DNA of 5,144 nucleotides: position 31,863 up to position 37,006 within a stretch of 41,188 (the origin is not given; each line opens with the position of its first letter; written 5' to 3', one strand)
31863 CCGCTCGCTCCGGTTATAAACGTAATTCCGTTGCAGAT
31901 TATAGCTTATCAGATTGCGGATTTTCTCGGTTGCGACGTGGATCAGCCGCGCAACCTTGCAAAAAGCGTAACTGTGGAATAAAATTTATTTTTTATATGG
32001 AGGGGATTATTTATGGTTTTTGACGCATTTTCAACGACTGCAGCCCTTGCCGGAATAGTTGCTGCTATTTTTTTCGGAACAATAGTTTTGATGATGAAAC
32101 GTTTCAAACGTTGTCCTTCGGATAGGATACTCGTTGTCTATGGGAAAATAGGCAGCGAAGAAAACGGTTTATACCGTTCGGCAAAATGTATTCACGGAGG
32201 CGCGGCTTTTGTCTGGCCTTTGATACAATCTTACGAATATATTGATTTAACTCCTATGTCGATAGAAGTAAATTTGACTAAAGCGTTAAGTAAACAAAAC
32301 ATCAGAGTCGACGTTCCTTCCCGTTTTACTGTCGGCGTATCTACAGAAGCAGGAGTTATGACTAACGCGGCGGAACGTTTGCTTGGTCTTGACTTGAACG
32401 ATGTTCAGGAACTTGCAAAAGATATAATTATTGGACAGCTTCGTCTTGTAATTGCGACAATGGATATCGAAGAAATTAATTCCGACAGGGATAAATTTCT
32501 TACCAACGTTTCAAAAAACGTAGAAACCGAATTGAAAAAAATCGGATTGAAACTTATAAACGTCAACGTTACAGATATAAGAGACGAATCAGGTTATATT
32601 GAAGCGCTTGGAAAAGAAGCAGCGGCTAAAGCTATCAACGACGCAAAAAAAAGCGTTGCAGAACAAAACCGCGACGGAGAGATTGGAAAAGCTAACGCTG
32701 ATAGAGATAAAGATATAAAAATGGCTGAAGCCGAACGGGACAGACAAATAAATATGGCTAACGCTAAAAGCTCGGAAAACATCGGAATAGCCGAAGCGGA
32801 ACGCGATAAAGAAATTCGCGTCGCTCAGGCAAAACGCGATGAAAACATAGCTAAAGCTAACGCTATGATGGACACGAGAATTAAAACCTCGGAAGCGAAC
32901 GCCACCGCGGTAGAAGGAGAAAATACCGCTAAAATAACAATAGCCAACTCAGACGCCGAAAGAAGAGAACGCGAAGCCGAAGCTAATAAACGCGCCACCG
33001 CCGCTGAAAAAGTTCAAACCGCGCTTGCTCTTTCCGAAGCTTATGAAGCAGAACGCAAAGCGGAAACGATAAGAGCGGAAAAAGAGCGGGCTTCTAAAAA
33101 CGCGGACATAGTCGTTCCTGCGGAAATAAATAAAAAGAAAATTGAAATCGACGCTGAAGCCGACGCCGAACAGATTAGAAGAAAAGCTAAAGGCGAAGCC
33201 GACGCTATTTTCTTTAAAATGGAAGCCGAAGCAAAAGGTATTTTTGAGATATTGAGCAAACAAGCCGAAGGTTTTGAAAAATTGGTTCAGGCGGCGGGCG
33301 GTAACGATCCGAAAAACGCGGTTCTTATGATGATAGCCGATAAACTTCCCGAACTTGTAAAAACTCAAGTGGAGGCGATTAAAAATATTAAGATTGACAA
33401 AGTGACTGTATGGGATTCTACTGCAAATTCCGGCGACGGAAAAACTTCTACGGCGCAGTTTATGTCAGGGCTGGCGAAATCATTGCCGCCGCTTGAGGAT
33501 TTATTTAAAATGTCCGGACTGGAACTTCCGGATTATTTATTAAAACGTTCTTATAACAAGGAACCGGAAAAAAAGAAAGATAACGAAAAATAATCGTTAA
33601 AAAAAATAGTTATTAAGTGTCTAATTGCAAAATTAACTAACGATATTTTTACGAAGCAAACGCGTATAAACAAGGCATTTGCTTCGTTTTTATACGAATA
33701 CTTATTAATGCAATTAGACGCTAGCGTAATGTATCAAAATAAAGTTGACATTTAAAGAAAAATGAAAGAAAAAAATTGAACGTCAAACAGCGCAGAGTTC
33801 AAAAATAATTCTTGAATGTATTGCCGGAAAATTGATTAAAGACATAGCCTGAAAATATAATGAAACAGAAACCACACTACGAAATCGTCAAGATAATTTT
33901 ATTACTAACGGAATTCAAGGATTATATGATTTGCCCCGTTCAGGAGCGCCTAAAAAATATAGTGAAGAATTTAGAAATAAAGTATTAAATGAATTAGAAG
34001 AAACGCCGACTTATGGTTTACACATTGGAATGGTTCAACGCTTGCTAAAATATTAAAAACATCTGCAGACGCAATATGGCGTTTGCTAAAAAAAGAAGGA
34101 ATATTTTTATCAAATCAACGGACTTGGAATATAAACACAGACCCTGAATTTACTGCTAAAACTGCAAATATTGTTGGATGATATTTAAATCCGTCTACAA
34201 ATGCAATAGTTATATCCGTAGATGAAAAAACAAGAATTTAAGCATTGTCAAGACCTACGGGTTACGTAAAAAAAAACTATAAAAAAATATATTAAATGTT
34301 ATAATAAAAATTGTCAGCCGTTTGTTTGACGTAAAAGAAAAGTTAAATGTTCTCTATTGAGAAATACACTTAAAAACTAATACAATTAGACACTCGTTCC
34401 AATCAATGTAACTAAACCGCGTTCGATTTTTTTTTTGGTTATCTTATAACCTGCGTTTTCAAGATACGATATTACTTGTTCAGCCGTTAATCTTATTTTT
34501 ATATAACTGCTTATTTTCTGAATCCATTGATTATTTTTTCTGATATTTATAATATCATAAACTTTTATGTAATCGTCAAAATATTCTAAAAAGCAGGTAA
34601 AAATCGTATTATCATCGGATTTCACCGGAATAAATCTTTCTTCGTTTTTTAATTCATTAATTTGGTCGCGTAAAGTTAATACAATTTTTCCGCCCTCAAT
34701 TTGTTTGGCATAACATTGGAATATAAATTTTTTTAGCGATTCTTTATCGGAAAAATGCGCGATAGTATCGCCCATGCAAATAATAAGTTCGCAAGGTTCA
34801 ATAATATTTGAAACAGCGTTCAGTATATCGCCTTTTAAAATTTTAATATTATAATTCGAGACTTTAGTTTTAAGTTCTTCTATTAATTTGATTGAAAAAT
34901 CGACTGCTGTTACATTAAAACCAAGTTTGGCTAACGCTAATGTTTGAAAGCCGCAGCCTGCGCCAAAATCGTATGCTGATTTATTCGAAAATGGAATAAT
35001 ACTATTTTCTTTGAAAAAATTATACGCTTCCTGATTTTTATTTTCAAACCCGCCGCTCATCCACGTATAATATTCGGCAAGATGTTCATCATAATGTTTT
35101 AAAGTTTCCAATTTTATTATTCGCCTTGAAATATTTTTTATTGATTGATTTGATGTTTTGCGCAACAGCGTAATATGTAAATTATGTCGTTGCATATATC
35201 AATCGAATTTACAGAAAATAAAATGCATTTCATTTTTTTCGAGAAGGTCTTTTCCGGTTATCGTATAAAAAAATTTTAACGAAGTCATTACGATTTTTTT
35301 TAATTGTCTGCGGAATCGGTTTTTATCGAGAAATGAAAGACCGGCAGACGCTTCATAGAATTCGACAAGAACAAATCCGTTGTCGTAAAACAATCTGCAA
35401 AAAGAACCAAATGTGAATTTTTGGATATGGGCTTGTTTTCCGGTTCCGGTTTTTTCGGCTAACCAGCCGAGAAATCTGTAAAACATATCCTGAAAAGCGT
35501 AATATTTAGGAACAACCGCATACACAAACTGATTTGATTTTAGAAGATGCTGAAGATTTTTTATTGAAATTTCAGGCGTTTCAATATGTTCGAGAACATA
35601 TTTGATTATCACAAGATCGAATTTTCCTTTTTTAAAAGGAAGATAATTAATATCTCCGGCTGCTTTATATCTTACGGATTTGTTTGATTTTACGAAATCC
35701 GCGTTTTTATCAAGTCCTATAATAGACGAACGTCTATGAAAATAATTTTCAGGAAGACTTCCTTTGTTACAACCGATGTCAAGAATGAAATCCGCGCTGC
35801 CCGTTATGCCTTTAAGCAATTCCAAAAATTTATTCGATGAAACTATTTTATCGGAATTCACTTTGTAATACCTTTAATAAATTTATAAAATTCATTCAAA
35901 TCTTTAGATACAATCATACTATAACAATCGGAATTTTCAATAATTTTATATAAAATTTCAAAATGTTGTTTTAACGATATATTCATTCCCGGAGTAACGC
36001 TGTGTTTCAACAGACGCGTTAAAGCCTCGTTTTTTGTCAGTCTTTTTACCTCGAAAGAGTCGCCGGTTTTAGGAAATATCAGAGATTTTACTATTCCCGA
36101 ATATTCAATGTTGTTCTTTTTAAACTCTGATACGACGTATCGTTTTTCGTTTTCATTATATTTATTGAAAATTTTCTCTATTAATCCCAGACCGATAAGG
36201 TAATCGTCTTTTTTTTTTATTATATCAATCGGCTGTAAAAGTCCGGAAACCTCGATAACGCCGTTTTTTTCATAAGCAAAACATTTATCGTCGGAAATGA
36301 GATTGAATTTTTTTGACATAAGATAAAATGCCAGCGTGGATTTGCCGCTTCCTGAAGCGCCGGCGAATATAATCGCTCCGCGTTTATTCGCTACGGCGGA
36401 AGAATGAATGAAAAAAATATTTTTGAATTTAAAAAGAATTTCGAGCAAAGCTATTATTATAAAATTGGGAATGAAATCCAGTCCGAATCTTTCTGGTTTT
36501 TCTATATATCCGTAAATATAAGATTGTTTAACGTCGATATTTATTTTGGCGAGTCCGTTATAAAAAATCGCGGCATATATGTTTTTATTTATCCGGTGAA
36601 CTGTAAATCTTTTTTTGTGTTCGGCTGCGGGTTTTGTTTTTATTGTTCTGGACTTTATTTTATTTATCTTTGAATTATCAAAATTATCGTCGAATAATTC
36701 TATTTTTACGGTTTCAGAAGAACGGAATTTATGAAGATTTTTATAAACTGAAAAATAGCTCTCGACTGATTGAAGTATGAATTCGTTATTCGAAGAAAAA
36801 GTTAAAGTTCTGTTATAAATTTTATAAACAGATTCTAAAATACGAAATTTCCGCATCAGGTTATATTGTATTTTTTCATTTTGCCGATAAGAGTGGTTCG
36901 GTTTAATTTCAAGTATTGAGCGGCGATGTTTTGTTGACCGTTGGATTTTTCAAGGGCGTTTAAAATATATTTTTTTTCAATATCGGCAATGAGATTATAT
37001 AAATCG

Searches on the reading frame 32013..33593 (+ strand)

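Call 16: search_protein_families(library=pfam, proteins=[window:32013-33593:+], max_evalue=0.0001)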
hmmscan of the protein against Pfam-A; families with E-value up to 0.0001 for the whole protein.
window:32013-33593:+ (526 aa): 1 family
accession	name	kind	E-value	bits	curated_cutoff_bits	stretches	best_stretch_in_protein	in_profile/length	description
PF01145.31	Band_7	-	8.2e-30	104.6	23.6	1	37-219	6-175/176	SPFH domain / Band 7 family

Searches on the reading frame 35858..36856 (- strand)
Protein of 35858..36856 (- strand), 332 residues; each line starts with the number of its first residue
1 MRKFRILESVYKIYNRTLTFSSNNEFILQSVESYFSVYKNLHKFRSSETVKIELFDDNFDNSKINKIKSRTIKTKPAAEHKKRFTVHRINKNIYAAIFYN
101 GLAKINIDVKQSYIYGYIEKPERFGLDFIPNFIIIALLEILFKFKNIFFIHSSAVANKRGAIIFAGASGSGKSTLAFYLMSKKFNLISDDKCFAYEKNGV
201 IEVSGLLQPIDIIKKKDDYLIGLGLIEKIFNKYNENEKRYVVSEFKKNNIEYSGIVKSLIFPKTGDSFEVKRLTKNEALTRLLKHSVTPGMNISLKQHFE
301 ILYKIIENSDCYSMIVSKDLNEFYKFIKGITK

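Call 16: search_protein_families(library=pfam, proteins=[window:35858-36856:-], max_evalue=0.0001)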
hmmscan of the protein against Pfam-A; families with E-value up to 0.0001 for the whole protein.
window:35858-36856:- (332 aa): 1 family
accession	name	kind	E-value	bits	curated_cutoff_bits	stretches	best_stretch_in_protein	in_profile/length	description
PF01293.25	PEPCK_ATP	-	6.4e-05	22.3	26.5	0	135-204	184-251/465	Phosphoenolpyruvate carboxykinase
